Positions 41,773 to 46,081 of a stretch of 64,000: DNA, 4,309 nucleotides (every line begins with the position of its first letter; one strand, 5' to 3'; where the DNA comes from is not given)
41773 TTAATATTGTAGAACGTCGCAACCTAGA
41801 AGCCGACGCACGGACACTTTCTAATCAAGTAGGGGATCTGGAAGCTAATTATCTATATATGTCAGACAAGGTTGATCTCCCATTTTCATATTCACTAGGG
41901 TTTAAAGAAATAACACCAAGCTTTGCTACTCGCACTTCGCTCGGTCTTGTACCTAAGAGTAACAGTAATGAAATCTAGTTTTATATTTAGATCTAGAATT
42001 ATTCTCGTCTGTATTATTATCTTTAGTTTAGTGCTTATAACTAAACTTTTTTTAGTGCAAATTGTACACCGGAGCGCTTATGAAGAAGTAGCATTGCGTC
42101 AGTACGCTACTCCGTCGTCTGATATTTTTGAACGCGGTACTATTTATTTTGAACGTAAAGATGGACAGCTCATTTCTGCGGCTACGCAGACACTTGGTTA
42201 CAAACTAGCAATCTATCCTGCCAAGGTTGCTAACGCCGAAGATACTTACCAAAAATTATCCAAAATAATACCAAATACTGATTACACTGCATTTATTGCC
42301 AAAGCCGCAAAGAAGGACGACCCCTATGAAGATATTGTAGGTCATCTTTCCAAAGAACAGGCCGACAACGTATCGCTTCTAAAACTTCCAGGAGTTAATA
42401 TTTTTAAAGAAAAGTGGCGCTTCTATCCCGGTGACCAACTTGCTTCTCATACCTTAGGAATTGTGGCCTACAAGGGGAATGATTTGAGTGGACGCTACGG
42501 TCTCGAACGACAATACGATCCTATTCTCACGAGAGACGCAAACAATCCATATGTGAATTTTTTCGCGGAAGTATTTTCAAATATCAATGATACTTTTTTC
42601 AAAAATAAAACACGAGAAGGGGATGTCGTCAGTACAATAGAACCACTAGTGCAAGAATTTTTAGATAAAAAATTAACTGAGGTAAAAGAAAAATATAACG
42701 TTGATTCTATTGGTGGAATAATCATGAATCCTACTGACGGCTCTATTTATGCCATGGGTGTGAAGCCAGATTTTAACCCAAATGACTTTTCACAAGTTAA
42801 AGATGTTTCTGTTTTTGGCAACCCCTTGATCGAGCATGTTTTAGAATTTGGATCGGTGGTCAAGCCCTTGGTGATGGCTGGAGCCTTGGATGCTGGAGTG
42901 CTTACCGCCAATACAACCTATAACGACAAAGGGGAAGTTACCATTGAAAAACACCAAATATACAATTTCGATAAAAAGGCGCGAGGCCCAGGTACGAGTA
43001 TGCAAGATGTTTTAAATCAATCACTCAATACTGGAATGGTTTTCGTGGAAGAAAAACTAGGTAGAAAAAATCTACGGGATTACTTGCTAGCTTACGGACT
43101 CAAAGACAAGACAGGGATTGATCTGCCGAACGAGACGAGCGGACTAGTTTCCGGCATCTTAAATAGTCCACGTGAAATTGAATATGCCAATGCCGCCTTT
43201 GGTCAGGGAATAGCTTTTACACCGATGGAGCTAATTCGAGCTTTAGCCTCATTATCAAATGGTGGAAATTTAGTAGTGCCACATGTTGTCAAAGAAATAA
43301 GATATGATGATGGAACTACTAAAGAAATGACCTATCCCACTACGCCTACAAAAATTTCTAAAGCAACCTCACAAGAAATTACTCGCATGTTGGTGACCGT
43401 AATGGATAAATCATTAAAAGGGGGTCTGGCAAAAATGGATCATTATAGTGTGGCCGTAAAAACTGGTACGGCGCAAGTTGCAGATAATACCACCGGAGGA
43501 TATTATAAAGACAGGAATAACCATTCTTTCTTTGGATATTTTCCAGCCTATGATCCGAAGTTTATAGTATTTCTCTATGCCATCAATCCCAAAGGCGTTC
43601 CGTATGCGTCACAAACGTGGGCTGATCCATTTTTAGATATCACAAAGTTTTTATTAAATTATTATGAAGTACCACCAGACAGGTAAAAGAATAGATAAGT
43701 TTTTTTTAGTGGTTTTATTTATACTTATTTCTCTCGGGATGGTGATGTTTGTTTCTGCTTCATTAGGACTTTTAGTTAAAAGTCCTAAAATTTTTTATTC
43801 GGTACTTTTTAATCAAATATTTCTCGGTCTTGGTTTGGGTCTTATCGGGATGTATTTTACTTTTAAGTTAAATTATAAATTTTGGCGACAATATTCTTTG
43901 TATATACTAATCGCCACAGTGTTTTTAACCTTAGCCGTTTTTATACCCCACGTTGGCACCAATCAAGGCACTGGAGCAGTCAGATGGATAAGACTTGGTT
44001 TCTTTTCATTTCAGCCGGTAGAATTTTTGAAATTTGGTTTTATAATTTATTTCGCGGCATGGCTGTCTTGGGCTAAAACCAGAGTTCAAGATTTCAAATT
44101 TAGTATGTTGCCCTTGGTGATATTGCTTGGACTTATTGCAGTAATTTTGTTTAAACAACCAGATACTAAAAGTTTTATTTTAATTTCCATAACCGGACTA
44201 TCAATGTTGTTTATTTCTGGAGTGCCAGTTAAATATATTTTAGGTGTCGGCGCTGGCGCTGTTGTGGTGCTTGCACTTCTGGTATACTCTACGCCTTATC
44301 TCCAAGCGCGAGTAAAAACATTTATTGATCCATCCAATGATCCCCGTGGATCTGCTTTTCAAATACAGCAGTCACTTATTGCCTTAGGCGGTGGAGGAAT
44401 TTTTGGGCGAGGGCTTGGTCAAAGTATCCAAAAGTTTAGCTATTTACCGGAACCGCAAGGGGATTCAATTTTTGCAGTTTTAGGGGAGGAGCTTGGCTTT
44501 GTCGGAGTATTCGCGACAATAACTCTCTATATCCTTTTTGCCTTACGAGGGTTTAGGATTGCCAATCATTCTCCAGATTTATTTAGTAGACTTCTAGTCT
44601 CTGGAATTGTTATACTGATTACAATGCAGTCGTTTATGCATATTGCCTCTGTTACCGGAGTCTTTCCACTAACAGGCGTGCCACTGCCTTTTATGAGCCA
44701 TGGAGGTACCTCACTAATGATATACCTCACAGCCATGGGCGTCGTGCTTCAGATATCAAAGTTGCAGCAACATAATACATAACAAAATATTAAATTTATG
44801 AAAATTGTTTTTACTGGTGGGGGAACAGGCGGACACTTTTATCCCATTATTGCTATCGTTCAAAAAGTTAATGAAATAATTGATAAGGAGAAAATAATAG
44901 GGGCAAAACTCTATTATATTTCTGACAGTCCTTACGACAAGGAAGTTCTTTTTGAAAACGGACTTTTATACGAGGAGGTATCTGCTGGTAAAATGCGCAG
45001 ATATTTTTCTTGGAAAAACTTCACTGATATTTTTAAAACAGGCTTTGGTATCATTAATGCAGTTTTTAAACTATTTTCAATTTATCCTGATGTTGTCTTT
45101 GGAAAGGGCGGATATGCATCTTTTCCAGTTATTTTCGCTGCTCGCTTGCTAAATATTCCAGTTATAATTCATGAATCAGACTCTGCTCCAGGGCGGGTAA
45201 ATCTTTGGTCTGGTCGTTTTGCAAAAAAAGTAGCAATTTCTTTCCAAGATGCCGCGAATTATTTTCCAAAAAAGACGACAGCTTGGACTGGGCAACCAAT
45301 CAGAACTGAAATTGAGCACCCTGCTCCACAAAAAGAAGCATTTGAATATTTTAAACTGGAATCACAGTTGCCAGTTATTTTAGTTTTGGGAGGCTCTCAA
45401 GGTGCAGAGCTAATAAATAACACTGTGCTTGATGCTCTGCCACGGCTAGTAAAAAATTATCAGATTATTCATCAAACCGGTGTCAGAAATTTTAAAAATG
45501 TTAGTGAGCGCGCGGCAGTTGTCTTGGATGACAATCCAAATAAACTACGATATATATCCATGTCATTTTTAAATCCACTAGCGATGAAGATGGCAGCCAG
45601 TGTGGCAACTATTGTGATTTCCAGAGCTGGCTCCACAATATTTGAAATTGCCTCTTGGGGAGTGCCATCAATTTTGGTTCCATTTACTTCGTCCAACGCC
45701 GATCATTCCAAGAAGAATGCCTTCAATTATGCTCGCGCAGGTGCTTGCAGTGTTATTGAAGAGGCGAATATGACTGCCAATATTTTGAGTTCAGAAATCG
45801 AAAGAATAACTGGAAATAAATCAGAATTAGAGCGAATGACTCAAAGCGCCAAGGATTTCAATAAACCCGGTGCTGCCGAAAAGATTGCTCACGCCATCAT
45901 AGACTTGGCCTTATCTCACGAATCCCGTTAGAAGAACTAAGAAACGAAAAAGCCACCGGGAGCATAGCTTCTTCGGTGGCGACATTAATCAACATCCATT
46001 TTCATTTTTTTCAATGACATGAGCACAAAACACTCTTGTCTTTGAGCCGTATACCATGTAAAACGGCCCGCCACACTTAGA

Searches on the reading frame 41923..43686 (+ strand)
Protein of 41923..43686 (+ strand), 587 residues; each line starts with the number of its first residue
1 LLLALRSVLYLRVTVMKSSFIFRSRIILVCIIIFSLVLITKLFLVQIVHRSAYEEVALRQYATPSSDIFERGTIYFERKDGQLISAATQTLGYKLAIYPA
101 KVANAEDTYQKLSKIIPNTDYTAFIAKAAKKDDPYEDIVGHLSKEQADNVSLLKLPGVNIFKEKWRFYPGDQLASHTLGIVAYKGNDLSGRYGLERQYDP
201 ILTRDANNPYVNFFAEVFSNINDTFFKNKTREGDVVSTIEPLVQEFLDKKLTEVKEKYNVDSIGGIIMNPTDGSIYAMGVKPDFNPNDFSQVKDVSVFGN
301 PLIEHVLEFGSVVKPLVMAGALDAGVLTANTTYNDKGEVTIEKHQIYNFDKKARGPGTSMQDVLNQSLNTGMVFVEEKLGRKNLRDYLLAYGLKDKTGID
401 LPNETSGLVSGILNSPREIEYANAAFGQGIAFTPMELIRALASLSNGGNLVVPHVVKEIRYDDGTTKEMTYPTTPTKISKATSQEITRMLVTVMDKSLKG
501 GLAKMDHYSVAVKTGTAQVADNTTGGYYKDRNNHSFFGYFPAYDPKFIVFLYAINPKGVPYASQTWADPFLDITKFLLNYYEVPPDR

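Call 71: search_protein_families(library=pfam, proteins=[window:41923-43686:+], max_evalue=0.0001)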
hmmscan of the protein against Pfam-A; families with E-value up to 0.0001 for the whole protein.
window:41923-43686:+ (587 aa): 2 families
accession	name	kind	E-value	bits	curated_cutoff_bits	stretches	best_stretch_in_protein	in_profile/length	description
PF00905.27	Transpeptidase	-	2.8e-59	201.2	22.1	1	266-563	4-286/299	Penicillin binding protein transpeptidase domain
PF03717.20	PBP_dimer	-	8.6e-11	43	24.4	1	70-202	5-158/180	Penicillin-binding Protein dimerisation domain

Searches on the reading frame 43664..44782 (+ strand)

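Call 71: search_protein_families(library=pfam, proteins=[window:43664-44782:+], max_evalue=0.0001)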
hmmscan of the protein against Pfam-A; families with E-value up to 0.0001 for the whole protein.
window:43664-44782:+ (372 aa): 1 family
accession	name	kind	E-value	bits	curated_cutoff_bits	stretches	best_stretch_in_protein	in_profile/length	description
PF01098.24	FTSW_RODA_SPOVE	-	1.3e-93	314.3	26.4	1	14-368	4-354/356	Cell cycle protein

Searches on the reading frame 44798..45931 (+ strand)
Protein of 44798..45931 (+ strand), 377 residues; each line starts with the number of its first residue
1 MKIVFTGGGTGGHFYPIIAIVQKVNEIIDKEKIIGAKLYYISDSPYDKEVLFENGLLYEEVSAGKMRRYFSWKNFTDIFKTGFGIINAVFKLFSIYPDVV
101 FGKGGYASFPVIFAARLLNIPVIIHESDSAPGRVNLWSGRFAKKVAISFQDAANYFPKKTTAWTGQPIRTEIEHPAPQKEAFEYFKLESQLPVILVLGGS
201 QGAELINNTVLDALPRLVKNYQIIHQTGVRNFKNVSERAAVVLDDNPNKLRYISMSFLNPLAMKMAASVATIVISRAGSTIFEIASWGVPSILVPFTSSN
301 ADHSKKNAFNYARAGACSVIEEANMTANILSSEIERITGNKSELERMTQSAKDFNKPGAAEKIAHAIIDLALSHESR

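Call 71: search_protein_families(library=pfam, proteins=[window:44798-45931:+], max_evalue=0.0001)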
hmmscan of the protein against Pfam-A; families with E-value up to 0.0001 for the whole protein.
window:44798-45931:+ (377 aa): 2 families
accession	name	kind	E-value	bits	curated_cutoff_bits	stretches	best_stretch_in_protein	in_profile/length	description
PF04101.22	Glyco_tran_28_C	-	2.2e-31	109.5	22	1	193-361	1-164/166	Glycosyltransferase family 28 C-terminal domain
PF03033.26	Glyco_transf_28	-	2e-30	106.1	26.2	1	3-147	1-139/139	Glycosyltransferase family 28 N-terminal domain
